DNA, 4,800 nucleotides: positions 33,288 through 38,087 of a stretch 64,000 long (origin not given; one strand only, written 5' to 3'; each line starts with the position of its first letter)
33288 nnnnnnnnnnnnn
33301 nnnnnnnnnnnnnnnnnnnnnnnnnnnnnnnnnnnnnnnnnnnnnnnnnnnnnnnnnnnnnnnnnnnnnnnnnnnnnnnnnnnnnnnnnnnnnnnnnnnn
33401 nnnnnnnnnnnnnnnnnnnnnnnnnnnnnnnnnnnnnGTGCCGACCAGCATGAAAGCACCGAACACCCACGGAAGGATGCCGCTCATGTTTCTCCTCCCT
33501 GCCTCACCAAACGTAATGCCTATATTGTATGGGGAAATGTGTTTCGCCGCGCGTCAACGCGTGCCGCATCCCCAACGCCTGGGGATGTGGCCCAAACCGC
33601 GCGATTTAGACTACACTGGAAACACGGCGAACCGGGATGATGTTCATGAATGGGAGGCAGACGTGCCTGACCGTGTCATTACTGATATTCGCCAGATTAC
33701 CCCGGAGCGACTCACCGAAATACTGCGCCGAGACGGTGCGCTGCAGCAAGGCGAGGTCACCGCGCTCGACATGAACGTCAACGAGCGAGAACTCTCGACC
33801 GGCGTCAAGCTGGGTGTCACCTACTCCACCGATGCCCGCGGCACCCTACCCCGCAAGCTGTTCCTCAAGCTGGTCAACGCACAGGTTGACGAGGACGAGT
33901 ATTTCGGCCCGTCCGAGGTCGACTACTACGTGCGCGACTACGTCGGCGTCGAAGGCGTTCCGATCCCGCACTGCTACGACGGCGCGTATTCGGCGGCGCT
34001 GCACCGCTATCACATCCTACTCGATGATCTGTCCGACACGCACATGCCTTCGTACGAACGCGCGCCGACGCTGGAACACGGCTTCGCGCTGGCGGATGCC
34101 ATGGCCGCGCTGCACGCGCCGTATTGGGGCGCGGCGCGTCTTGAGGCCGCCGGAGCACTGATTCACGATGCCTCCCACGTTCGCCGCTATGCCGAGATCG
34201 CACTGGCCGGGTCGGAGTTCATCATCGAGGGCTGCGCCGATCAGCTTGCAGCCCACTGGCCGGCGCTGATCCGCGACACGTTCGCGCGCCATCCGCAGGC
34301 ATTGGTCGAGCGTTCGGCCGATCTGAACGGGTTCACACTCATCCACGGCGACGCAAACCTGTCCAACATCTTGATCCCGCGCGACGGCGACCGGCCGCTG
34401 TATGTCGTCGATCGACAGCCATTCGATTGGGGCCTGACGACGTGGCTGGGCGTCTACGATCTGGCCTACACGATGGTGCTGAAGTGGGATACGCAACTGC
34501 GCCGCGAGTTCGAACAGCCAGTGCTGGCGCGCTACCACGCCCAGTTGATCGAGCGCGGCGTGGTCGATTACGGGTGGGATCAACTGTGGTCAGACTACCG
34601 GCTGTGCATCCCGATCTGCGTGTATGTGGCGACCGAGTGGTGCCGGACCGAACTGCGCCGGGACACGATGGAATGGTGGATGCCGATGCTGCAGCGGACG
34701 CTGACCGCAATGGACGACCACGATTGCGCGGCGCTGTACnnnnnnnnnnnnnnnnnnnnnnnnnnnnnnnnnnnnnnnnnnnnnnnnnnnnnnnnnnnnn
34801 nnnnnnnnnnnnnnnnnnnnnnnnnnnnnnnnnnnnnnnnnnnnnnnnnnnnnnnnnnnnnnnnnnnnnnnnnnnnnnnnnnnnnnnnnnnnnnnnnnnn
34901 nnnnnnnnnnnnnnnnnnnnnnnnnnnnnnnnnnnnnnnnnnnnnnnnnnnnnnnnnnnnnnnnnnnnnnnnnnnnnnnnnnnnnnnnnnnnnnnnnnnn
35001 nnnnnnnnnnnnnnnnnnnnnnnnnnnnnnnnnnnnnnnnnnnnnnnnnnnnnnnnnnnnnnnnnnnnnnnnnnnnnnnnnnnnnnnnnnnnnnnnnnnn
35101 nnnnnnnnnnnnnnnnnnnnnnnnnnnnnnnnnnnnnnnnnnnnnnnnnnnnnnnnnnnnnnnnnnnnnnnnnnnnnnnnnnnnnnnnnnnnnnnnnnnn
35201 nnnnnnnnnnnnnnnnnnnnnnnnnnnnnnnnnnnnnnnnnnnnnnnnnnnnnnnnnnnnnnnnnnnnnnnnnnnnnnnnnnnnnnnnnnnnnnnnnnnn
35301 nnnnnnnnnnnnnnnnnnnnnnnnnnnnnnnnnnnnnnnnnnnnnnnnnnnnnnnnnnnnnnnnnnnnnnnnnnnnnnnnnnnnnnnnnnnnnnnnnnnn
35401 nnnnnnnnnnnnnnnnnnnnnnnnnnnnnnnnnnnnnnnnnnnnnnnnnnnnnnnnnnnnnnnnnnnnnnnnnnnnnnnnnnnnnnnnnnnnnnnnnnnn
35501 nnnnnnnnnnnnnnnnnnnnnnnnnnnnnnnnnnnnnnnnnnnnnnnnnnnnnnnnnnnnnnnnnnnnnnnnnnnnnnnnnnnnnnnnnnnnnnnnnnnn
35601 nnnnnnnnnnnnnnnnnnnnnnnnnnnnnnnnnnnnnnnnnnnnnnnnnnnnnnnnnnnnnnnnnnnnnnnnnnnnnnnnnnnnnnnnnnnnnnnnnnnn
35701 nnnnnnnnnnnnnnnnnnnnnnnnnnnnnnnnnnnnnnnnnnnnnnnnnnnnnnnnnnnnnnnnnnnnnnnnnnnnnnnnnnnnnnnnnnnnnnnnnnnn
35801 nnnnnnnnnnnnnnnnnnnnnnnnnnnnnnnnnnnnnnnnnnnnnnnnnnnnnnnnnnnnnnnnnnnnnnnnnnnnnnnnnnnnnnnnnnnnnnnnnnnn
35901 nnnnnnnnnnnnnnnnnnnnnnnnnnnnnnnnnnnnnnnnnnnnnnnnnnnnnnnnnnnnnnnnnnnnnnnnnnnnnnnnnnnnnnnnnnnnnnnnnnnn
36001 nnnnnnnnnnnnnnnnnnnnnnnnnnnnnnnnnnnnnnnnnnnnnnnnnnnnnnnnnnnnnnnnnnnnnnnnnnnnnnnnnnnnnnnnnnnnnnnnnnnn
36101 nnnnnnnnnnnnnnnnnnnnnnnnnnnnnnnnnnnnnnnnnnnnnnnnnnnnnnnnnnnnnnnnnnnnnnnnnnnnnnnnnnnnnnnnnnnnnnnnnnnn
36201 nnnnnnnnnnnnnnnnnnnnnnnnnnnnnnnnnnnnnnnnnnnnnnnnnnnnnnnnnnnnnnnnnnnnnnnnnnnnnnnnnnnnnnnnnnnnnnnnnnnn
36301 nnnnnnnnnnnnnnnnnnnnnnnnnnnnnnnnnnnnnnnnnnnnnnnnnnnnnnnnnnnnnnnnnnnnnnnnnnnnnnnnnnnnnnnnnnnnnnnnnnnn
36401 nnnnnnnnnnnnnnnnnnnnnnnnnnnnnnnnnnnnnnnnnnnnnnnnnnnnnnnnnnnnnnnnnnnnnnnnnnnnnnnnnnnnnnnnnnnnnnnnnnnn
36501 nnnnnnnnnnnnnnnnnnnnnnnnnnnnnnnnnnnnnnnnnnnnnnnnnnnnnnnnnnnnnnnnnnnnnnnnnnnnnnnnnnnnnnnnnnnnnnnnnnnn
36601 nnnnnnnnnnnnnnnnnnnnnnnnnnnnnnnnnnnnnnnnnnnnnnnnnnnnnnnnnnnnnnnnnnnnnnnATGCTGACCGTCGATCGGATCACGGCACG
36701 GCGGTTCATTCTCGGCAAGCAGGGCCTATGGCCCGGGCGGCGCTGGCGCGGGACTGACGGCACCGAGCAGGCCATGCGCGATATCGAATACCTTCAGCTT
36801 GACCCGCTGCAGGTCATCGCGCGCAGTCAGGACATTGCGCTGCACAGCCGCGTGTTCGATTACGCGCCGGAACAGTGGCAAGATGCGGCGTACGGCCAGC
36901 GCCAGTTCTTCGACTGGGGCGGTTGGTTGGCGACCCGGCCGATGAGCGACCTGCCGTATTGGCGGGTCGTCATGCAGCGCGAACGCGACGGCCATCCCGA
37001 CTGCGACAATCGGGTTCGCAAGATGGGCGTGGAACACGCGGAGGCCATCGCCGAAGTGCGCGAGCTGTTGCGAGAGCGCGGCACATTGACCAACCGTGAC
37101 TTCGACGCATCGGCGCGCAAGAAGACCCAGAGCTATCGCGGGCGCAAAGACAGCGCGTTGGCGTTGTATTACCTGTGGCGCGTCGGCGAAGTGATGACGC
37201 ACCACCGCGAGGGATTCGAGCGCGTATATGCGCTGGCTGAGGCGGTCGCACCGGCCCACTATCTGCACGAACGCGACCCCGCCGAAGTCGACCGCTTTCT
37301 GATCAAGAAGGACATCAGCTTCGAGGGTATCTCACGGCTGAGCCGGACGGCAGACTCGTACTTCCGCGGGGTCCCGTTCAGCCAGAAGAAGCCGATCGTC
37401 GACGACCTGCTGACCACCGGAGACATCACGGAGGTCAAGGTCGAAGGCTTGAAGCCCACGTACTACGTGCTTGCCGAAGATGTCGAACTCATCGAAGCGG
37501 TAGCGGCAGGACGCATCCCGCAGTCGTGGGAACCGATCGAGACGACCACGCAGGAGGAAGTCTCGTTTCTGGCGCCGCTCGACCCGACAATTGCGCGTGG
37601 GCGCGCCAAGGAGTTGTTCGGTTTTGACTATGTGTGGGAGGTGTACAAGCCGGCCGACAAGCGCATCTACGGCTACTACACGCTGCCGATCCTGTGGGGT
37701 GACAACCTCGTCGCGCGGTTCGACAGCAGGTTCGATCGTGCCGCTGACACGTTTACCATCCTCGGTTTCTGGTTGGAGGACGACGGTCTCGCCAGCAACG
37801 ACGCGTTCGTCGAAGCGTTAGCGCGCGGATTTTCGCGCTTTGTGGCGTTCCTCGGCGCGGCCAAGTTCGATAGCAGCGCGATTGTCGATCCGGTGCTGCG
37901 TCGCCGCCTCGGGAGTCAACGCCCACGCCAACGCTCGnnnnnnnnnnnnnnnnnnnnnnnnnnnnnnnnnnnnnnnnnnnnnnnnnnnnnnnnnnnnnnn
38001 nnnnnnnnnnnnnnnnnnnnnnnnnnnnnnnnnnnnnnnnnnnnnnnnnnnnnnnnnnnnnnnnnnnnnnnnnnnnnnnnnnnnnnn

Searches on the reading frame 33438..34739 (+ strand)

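Call 6: search_protein_families(library=pfam, proteins=[window:33438-34739:+], max_evalue=0.01)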
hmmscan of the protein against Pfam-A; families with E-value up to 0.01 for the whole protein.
window:33438-34739:+ (434 aa): 2 families
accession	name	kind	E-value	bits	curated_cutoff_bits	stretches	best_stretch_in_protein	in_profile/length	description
PF02958.26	EcKL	-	8.3e-06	25.8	22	1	176-372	78-287/294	Ecdysteroid kinase-like family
PF01636.29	APH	-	0.0029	17.8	23.2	1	209-369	91-231/239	Phosphotransferase enzyme family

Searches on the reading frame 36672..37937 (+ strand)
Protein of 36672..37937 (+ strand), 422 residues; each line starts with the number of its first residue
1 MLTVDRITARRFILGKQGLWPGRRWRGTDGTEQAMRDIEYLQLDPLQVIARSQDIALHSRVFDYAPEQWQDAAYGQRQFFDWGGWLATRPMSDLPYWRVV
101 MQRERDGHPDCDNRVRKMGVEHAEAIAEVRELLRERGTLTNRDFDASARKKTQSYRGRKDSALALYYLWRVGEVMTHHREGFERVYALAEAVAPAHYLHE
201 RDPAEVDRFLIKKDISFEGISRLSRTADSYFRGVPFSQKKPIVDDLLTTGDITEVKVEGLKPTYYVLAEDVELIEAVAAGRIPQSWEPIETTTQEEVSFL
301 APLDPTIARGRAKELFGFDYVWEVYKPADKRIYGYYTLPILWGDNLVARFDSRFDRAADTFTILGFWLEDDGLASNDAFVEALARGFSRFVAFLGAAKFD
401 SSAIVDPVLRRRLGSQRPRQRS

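Call 6: search_protein_families(library=pfam, proteins=[window:36672-37937:+], max_evalue=0.01)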
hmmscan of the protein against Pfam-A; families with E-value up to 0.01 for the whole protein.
window:36672-37937:+ (422 aa): 1 family
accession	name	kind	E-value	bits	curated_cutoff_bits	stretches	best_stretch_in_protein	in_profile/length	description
PF06224.18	AlkZ-like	-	4.2e-42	145.4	25.9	1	36-385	2-321/329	DNA glycosylase AlkZ-like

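Call 13: search_protein_families(library=ncbifam, proteins=[window:36672-37937:+], max_evalue=1)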
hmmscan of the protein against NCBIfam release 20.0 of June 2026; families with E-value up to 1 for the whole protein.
window:36672-37937:+ (422 aa): 0 families

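Call 41: find_related_loci(query=window:36672-37937:+, collection=genome_contigs, flank=8000)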
Query window:36672-37937:+ (422 aa) in genome_contigs; peptide patterns used: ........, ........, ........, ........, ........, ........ (x = any residue, [..] = any of these).
600 stretches matched a pattern (row limit reached: there are more); 576 encode a relative of the query (tblastn E <= 1e-3); the best 80 are kept; 80 distinct loci.
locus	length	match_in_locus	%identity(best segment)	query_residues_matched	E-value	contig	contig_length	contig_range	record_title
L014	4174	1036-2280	68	1-415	0e+0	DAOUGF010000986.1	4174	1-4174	MAG TPA_asm: Chloroflexaceae bacterium isolate R30_113 k103_547497, whole genome shotgun sequence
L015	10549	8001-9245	70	1-415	0e+0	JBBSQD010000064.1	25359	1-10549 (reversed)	MAG: Aggregatilineales bacterium isolate LS6_sbin.77 LS6_sbin.77_K_1567915_L_25359_cov_12.3737, whole genome shotgun seq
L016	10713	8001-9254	69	1-416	0e+0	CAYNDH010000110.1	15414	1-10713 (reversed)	MAG TPA_asm: uncultured Anaerolineaceae bacterium isolate SRP220891_co3_471 genome assembly, contig: NODE_5382_length_15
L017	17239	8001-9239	68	1-413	0e+0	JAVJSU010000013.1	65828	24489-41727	MAG: Aggregatilineales bacterium isolate G1-WW12-24 k141_70863, whole genome shotgun sequence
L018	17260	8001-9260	67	1-418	0e+0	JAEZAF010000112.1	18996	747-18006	MAG: Chloroflexota bacterium isolate OH_CBrB_139 k127_2381681, whole genome shotgun sequence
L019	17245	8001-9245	67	1-415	0e+0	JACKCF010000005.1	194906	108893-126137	MAG: Anaerolineaceae bacterium isolate HK-STAS-CHLO-40 HK-STAS-CHLO-40_5, whole genome shotgun sequence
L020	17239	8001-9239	68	1-413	0e+0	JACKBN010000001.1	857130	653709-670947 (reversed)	MAG: Ardenticatenaceae bacterium isolate HK-STAS-CHLO-22 HK-STAS-CHLO-22_1, whole genome shotgun sequence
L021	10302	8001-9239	69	1-413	0e+0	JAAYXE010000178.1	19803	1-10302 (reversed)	MAG: Chloroflexota bacterium isolate AS02xzSISU_56 49003_AS02, whole genome shotgun sequence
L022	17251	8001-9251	68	1-420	0e+0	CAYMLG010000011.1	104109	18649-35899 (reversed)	MAG TPA_asm: uncultured Anaerolineaceae bacterium isolate binchicken_co350_84 genome assembly, contig: NODE_272_length_1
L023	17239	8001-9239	69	1-413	0e+0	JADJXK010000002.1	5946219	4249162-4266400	MAG: Candidatus Leptofilum proximum isolate Kalu_MAXAC.106v2 tig00100734-10-59431720, whole genome shotgun sequence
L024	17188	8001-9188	71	1-396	0e+0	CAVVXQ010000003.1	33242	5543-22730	MAG: uncultured Chloroflexia bacterium isolate MFD05442.bin.2.222 genome assembly, contig: contig_42316, whole genome sh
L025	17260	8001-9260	67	1-417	0e+0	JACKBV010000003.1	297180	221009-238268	MAG: Ardenticatenaceae bacterium isolate HK-STAS-CHLO-30 HK-STAS-CHLO-30_3, whole genome shotgun sequence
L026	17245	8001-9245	69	1-415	0e+0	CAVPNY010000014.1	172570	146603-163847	MAG: uncultured Chloroflexia bacterium isolate MFD00032.bin.3.204 genome assembly, contig: contig_43847, whole genome sh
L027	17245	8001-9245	68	1-415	0e+0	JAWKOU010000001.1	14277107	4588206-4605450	MAG: Caldilineaceae bacterium isolate BC1.69 BC1.69.fa-1, whole genome shotgun sequence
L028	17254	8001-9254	67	1-418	0e+0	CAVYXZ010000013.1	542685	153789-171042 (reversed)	MAG: uncultured Chloroflexia bacterium isolate MFD05684.bin.2.88 genome assembly, contig: contig_6950, whole genome shot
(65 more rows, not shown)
